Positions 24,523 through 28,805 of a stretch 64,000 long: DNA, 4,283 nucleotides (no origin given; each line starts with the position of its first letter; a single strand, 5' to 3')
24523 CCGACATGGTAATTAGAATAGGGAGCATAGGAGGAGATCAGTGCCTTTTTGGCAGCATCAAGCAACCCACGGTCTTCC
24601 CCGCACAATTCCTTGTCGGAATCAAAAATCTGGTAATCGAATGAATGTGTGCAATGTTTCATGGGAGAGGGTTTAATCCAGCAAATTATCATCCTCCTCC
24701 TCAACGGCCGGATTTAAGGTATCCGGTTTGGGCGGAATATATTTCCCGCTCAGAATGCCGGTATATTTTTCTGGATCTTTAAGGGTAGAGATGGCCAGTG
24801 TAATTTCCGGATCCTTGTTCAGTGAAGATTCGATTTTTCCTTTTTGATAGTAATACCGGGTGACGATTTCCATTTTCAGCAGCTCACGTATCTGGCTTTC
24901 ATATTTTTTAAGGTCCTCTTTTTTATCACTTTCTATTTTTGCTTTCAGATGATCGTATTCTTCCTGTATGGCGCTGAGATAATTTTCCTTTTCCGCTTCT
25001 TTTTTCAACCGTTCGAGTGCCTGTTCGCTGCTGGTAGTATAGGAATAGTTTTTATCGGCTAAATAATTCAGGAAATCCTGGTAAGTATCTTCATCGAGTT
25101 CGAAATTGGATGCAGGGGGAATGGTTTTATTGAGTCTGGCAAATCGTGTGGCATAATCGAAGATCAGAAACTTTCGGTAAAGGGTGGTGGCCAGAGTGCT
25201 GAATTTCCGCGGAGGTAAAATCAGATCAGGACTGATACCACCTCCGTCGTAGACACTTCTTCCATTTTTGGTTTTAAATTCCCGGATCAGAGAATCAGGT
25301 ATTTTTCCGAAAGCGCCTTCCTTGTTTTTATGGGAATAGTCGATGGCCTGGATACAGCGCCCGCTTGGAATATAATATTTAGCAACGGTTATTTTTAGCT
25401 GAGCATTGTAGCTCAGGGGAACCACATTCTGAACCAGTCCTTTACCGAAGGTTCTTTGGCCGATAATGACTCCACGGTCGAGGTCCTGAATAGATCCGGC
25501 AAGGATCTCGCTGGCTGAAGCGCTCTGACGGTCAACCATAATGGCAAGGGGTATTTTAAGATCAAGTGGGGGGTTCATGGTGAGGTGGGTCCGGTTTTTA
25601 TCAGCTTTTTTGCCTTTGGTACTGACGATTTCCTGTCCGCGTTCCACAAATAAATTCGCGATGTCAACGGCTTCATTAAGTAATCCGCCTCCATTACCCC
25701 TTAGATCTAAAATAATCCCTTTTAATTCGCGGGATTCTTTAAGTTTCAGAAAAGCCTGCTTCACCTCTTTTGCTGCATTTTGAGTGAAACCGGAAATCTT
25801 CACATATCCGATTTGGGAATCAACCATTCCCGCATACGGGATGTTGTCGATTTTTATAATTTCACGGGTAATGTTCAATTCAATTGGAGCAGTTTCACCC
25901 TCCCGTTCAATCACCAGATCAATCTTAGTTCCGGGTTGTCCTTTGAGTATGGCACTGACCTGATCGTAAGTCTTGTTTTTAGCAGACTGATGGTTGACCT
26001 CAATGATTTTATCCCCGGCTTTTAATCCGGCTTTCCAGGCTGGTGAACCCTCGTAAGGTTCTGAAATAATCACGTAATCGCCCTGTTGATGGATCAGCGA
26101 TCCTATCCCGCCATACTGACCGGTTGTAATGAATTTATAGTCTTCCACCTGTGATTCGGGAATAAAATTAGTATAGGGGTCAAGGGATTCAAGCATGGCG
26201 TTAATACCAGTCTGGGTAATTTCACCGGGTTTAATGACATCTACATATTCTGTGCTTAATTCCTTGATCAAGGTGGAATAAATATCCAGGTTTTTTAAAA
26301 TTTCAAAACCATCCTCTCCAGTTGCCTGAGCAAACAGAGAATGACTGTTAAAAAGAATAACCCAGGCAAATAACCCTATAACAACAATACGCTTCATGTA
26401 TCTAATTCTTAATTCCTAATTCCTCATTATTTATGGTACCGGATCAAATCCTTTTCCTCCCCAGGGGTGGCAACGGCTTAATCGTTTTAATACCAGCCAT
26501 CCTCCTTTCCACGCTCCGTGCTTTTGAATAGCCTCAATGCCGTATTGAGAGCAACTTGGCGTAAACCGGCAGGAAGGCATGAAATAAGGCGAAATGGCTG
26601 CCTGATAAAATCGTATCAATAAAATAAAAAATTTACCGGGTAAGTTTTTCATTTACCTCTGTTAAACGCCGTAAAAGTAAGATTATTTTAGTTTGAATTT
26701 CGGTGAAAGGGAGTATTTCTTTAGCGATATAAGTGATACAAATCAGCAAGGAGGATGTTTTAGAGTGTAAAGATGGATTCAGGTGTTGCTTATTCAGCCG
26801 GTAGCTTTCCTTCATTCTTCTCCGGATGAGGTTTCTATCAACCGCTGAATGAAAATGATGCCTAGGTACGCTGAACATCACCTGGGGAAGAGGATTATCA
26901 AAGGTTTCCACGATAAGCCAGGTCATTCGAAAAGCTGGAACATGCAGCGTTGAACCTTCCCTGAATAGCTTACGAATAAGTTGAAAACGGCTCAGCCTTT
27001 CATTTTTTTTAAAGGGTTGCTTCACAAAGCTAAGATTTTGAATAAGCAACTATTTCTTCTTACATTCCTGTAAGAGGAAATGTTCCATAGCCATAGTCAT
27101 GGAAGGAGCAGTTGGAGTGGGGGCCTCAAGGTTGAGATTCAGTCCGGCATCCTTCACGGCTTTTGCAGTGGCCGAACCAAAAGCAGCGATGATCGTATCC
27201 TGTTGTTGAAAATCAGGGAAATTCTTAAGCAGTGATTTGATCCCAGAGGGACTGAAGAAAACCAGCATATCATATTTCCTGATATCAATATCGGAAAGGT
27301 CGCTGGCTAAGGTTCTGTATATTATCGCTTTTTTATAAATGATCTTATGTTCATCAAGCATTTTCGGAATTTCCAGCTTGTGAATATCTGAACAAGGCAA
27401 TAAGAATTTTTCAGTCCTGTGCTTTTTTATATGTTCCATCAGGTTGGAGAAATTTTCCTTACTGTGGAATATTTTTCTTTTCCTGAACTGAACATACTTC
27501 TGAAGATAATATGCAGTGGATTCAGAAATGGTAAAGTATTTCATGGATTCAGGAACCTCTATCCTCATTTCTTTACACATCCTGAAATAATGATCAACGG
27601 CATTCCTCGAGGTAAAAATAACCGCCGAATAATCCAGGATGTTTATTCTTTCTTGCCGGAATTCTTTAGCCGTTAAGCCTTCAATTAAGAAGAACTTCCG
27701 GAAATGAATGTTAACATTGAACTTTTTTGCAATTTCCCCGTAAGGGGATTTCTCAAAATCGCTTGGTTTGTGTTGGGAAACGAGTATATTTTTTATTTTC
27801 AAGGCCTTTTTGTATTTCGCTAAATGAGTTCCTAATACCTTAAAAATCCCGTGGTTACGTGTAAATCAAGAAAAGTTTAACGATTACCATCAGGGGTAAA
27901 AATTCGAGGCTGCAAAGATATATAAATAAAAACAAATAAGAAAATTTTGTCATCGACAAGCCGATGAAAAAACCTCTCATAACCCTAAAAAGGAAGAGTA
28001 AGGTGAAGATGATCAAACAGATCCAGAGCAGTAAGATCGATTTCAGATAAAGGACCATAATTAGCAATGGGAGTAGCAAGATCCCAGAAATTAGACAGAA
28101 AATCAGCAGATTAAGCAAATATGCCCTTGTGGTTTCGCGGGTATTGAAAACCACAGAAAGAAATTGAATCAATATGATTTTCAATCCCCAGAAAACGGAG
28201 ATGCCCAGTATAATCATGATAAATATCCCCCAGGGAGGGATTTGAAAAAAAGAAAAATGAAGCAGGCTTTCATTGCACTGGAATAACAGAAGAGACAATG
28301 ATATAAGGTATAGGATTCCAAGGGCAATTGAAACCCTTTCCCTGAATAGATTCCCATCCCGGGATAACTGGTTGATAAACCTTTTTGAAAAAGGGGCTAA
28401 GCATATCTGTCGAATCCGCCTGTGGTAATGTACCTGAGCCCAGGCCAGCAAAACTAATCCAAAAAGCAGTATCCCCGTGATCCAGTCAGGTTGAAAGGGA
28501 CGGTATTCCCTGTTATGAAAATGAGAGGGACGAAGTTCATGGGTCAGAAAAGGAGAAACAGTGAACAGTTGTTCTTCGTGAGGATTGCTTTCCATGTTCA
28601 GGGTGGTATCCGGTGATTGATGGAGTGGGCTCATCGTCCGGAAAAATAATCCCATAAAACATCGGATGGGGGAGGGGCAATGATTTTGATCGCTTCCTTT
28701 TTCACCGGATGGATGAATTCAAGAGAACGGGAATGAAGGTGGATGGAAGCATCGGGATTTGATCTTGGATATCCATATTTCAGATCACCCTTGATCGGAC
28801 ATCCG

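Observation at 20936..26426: Identical 18-nt element placed exactly 11 nt upstream of the ATG of two different PDZ-containing secreted peptidase genes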

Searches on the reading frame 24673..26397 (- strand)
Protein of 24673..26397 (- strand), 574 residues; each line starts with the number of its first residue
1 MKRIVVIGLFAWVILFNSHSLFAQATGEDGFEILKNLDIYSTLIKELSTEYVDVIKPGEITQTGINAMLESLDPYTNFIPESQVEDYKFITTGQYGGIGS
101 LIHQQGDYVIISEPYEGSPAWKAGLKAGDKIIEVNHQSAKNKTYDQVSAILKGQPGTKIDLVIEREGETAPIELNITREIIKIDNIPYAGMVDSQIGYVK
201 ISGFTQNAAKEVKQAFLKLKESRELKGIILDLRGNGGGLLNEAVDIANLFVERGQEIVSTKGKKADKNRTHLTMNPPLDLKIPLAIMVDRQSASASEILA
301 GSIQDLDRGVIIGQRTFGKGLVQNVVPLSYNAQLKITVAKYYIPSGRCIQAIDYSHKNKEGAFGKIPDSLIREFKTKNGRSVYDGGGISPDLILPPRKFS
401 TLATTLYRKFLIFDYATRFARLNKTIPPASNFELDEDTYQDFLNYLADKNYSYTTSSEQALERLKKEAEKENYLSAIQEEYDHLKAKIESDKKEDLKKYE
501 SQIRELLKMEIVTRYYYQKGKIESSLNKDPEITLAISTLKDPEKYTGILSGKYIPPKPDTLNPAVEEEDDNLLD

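Call 8: search_protein_families(library=pfam, proteins=[window:24673-26397:-])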
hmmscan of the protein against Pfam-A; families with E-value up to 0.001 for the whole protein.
window:24673-26397:- (574 aa): 4 families
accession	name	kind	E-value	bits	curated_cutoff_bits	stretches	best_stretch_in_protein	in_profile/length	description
PF03572.23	Peptidase_S41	-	8.8e-50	168.9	24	1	196-351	2-156/165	Peptidase family S41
PF17820.7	PDZ_6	-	2.3e-15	56.5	27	1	110-165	1-54/54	PDZ domain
PF00595.29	PDZ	-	1.9e-10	41.4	23.2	1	96-164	10-81/81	PDZ domain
PF13180.12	PDZ_2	-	3.7e-10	40.4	27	1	96-175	1-79/80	PDZ domain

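Call 9: find_encoding_contigs(protein=window:24673-26397:-, flank=10000, max_places=10)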
Protein window:24673-26397:- (574 aa): 6 contigs read that carry it; 3 places shown.
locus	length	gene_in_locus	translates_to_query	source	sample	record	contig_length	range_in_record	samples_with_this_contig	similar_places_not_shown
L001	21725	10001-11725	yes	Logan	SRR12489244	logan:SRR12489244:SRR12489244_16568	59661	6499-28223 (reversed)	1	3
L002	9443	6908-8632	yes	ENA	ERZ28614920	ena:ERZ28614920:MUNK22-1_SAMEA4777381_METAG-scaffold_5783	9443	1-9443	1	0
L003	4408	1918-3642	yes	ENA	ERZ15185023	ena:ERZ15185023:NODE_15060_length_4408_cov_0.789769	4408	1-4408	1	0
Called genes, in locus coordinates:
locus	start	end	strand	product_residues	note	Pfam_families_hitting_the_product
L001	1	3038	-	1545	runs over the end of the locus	PF18911:PKD_4 (faint), PF00932:LTD, PF18962:Por_Secre_tail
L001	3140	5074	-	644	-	PF00012:HSP70, PF14450:FtsA (faint), PF06723:MreB_Mbl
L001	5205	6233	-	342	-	-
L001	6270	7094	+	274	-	PF02548:Pantoate_transf, PF13714:PEP_mutase (weak)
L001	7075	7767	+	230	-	PF00849:PseudoU_synth_2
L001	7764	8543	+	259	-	PF14093:DUF4271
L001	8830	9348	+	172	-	PF02602:HEM4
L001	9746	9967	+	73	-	PF01809:YidD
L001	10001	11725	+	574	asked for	PF00595:PDZ, PF13180:PDZ_2, PF17820:PDZ_6, PF03572:Peptidase_S41, PF28547:CHD_PDZ-protease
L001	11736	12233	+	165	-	PF08211:dCMP_cyt_deam_2, PF00383:dCMP_cyt_deam_1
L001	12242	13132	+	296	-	PF04187:Cofac_haem_bdg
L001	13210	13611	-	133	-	PF04138:GtrA_DPMS_TM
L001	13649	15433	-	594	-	PF02225:PA (weak), PF16254:DUF4910 (faint), PF04389:Peptidase_M28, PF01546:Peptidase_M20 (weak), PF00595:PDZ (weak), PF13180:PDZ_2, PF17820:PDZ_6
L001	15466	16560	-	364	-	PF03054:tRNA_Me_trans, PF06508:QueC (faint), PF20259:tRNA_Me_trans_M, PF20258:tRNA_Me_trans_C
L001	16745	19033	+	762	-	PF16130:DUF4842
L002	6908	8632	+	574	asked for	PF00595:PDZ, PF13180:PDZ_2, PF17820:PDZ_6, PF03572:Peptidase_S41, PF28547:CHD_PDZ-protease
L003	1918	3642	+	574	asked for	PF00595:PDZ, PF13180:PDZ_2, PF17820:PDZ_6, PF03572:Peptidase_S41, PF28547:CHD_PDZ-protease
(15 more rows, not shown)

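Call 12: find_homologous_proteins(query=window:24673-26397:-, max_evalue=1e-50)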
Query window:24673-26397:- (574 aa): 8000 proteins with E <= 1e-50 among 8000 candidates; the best 120 are listed.
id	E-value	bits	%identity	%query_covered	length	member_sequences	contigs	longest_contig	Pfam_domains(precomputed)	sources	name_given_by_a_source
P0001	0.0e+0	1268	100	100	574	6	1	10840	PF28547.1,PF17820.8,PF03572.24,PF00595.30,PF13180.13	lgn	-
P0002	0.0e+0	1058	82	100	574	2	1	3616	PF28547.1,PF17820.8,PF03572.24,PF00595.30,PF13180.13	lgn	-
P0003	0.0e+0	1041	81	100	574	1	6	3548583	PF28547.1,PF17820.8,PF03572.24,PF00595.30,PF13180.13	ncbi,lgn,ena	-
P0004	0.0e+0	1040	81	100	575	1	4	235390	PF28547.1,PF17820.8,PF03572.24,PF00595.30,PF13180.13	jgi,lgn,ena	-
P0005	4.2e-273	925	71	98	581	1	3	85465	PF28547.1,PF14685.15,PF17820.8,PF03572.24,PF00595.30,PF13180.13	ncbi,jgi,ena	-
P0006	3.3e-272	922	72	96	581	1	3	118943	PF28547.1,PF14685.15,PF17820.8,PF03572.24,PF00595.30,PF13180.13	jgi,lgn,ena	-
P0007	8.8e-272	921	72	99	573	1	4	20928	PF28547.1,PF17820.8,PF03572.24,PF00595.30,PF13180.13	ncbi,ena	-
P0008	1.2e-271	920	71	99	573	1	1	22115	PF28547.1,PF17820.8,PF03572.24,PF00595.30,PF13180.13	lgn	-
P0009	1.5e-271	920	72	99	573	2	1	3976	PF28547.1,PF17820.8,PF03572.24,PF00595.30,PF13180.13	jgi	-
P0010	4.7e-271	918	70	99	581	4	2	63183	PF28547.1,PF14685.15,PF17820.8,PF03572.24,PF00595.30,PF13180.13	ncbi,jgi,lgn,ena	-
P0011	9.1e-271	917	70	100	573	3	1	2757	PF28547.1,PF14685.15,PF17820.8,PF03572.24,PF00595.30,PF13180.13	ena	-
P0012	1.2e-270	917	72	99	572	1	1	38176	PF28547.1,PF14685.15,PF17820.8,PF03572.24,PF00595.30,PF13180.13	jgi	jgi:carboxyl-terminal processing protease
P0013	2.1e-270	916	70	99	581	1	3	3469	PF28547.1,PF14685.15,PF17820.8,PF03572.24,PF00595.30,PF13180.13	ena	-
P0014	2.4e-270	916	70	99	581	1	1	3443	PF28547.1,PF14685.15,PF17820.8,PF03572.24,PF00595.30,PF13180.13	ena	-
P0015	3.2e-270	915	72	99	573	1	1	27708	PF28547.1,PF14685.15,PF17820.8,PF03572.24,PF00595.30,PF13180.13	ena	-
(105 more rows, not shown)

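Call 13: find_encoding_contigs(protein=P0003, flank=10000, max_places=4)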
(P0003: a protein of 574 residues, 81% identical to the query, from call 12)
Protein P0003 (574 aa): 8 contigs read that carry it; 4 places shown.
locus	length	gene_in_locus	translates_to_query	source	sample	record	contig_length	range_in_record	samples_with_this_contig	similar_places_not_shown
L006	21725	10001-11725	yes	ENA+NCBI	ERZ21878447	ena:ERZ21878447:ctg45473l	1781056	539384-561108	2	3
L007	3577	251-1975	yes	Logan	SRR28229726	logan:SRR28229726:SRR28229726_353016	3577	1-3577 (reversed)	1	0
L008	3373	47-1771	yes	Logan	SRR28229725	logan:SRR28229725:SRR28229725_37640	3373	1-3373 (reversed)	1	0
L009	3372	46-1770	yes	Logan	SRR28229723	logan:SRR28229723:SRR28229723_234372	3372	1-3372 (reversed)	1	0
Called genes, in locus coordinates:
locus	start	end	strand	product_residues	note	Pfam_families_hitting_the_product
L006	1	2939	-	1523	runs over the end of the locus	PF18911:PKD_4 (faint), PF00932:LTD, PF18962:Por_Secre_tail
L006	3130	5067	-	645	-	PF00012:HSP70, PF14450:FtsA (faint), PF06723:MreB_Mbl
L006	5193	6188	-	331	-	-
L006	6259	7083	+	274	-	PF02548:Pantoate_transf, PF13714:PEP_mutase (weak)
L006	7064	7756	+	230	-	PF00849:PseudoU_synth_2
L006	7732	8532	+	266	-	PF14093:DUF4271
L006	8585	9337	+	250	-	PF02602:HEM4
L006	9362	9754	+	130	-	PF00825:Ribonuclease_P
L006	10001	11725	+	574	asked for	PF00595:PDZ, PF13180:PDZ_2, PF17820:PDZ_6, PF03572:Peptidase_S41, PF28547:CHD_PDZ-protease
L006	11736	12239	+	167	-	PF08211:dCMP_cyt_deam_2, PF00383:dCMP_cyt_deam_1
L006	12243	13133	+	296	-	PF04187:Cofac_haem_bdg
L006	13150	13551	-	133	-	PF04138:GtrA_DPMS_TM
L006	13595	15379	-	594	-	PF02225:PA (weak), PF04389:Peptidase_M28, PF01546:Peptidase_M20 (faint), PF00595:PDZ (weak), PF13180:PDZ_2, PF17820:PDZ_6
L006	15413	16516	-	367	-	PF00733:Asn_synthase (weak), PF02540:NAD_synthase (weak), PF02568:ThiI (faint), PF03054:tRNA_Me_trans, PF06508:QueC (weak), PF20259:tRNA_Me_trans_M, PF20258:tRNA_Me_trans_C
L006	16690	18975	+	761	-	PF16130:DUF4842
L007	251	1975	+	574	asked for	PF00595:PDZ, PF13180:PDZ_2, PF17820:PDZ_6, PF03572:Peptidase_S41, PF28547:CHD_PDZ-protease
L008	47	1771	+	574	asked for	PF00595:PDZ, PF13180:PDZ_2, PF17820:PDZ_6, PF03572:Peptidase_S41, PF28547:CHD_PDZ-protease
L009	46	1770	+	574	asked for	PF00595:PDZ, PF13180:PDZ_2, PF17820:PDZ_6, PF03572:Peptidase_S41, PF28547:CHD_PDZ-protease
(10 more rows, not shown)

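Call 14: find_encoding_contigs(protein=P0004, flank=10000, max_places=4)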
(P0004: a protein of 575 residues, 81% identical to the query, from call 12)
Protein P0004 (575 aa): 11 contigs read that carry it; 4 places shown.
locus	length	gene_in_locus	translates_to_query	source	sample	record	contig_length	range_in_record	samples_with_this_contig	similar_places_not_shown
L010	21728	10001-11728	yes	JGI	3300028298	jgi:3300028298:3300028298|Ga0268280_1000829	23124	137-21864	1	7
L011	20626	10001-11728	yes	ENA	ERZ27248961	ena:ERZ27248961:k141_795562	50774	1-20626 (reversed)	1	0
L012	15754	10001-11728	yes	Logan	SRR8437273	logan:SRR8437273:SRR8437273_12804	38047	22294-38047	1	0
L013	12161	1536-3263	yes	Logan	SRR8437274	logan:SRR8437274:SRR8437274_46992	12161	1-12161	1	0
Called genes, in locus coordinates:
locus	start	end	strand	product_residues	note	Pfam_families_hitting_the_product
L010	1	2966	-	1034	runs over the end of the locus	?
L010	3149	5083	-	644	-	PF00012:HSP70, PF14450:FtsA (faint), PF06723:MreB_Mbl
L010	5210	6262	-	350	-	-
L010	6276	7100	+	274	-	PF02548:Pantoate_transf, PF13714:PEP_mutase (weak)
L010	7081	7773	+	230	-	PF00849:PseudoU_synth_2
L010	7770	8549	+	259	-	PF14093:DUF4271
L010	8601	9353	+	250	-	PF02602:HEM4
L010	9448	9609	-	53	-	-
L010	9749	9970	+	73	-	PF01809:YidD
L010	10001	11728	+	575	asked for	PF00595:PDZ, PF13180:PDZ_2, PF17820:PDZ_6, PF03572:Peptidase_S41, PF28547:CHD_PDZ-protease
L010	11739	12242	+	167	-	PF08211:dCMP_cyt_deam_2, PF00383:dCMP_cyt_deam_1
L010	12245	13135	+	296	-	PF04187:Cofac_haem_bdg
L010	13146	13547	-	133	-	PF04138:GtrA_DPMS_TM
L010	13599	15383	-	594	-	PF04389:Peptidase_M28, PF01546:Peptidase_M20 (weak), PF00595:PDZ (weak), PF13180:PDZ_2, PF17820:PDZ_6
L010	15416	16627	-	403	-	PF02540:NAD_synthase, PF00733:Asn_synthase (weak), PF02568:ThiI (faint), PF03054:tRNA_Me_trans, PF06508:QueC (weak), PF20259:tRNA_Me_trans_M, PF20258:tRNA_Me_trans_C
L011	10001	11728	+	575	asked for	PF00595:PDZ, PF13180:PDZ_2, PF17820:PDZ_6, PF03572:Peptidase_S41, PF28547:CHD_PDZ-protease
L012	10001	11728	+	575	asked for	PF00595:PDZ, PF13180:PDZ_2, PF17820:PDZ_6, PF03572:Peptidase_S41, PF28547:CHD_PDZ-protease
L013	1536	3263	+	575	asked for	PF00595:PDZ, PF13180:PDZ_2, PF17820:PDZ_6, PF03572:Peptidase_S41, PF28547:CHD_PDZ-protease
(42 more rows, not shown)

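Call 19: find_related_loci(query=A1, collection=metagenome_contigs, flank=10000)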
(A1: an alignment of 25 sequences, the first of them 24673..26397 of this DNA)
Query A1 (574 aa) in metagenome_contigs; peptide patterns used: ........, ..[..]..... (x = any residue, [..] = any of these).
600 stretches matched a pattern (row limit reached: there are more); 573 encode a relative of the query (tblastn E <= 1e-3); the best 80 are kept; 80 distinct loci.
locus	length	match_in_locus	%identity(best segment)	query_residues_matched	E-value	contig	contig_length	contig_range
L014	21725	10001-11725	71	2-574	0e+0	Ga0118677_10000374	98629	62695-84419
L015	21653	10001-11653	73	23-574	0e+0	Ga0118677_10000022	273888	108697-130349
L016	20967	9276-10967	70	10-574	0e+0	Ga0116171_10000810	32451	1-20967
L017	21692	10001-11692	70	10-574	0e+0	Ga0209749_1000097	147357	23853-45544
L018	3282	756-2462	69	2-571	0e+0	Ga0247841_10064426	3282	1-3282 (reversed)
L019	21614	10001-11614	68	30-568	0e+0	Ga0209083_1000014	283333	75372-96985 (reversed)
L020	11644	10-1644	67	22-560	0e+0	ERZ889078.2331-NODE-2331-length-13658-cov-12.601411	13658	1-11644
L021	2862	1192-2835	61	2-553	0e+0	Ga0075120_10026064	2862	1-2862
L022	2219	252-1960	69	1-572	0e+0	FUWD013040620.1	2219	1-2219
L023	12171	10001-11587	60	22-551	0e+0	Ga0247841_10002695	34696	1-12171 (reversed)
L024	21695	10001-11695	57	4-570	0e+0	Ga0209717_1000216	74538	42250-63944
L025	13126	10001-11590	60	21-551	0e+0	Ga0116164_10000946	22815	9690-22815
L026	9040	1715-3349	58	3-549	0e+0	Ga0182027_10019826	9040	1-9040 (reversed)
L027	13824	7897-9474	59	31-555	0e+0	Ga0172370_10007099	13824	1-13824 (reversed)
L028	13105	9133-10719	58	21-550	0e+0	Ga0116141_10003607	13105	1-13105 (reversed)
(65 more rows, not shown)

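Call 43: find_encoding_contigs(protein=P0002, flank=10000, max_places=4)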
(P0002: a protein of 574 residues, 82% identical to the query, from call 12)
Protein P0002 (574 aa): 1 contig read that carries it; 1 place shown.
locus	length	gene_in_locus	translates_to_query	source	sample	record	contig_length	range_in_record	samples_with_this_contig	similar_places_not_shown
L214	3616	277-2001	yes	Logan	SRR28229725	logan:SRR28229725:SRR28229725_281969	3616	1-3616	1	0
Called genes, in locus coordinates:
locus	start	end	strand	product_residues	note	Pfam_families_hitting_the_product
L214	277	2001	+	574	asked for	PF00595:PDZ, PF13180:PDZ_2, PF17820:PDZ_6, PF03572:Peptidase_S41, PF28547:CHD_PDZ-protease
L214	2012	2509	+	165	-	PF08211:dCMP_cyt_deam_2 (weak), PF00383:dCMP_cyt_deam_1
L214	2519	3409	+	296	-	PF04187:Cofac_haem_bdg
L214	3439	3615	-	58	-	?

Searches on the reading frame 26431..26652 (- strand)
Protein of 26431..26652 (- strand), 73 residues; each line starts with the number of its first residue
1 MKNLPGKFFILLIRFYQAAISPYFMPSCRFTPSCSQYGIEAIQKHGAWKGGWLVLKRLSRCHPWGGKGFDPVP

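Call 8: search_protein_families(library=pfam, proteins=[window:26431-26652:-])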
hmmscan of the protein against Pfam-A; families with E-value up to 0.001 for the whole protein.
window:26431-26652:- (73 aa): 1 family
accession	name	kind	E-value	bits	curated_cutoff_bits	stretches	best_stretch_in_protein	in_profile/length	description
PF01809.23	YidD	-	2.1e-32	111.2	27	1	7-72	2-67/67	Putative membrane protein insertion efficiency factor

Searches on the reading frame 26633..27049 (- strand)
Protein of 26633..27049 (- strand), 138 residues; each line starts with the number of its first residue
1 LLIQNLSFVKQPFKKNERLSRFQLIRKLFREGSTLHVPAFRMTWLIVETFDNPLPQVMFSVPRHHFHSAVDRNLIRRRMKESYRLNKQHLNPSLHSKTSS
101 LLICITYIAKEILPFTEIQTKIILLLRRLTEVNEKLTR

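Call 8: search_protein_families(library=pfam, proteins=[window:26633-27049:-])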
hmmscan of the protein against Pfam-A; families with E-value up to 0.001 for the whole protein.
window:26633-27049:- (138 aa): 1 family
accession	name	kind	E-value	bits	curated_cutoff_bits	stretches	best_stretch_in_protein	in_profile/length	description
PF00825.24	Ribonuclease_P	-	1.5e-13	51.1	22.3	1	13-99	1-78/109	Ribonuclease P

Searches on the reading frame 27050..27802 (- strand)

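Call 8: search_protein_families(library=pfam, proteins=[window:27050-27802:-])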
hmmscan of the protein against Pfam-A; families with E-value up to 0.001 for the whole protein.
window:27050-27802:- (250 aa): 1 family
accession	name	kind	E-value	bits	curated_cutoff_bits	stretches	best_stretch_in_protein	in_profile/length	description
PF02602.20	HEM4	-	1e-36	126.7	27.5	1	51-236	33-230/231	Uroporphyrinogen-III synthase HemD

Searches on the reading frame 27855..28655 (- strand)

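Call 8: search_protein_families(library=pfam, proteins=[window:27855-28655:-])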
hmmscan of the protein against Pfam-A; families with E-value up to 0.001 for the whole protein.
window:27855-28655:- (266 aa): 1 family
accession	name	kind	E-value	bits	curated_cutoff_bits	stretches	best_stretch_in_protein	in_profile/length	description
PF14093.11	DUF4271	-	2.6e-27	96.5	29.7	1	59-261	1-205/206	Domain of unknown function (DUF4271)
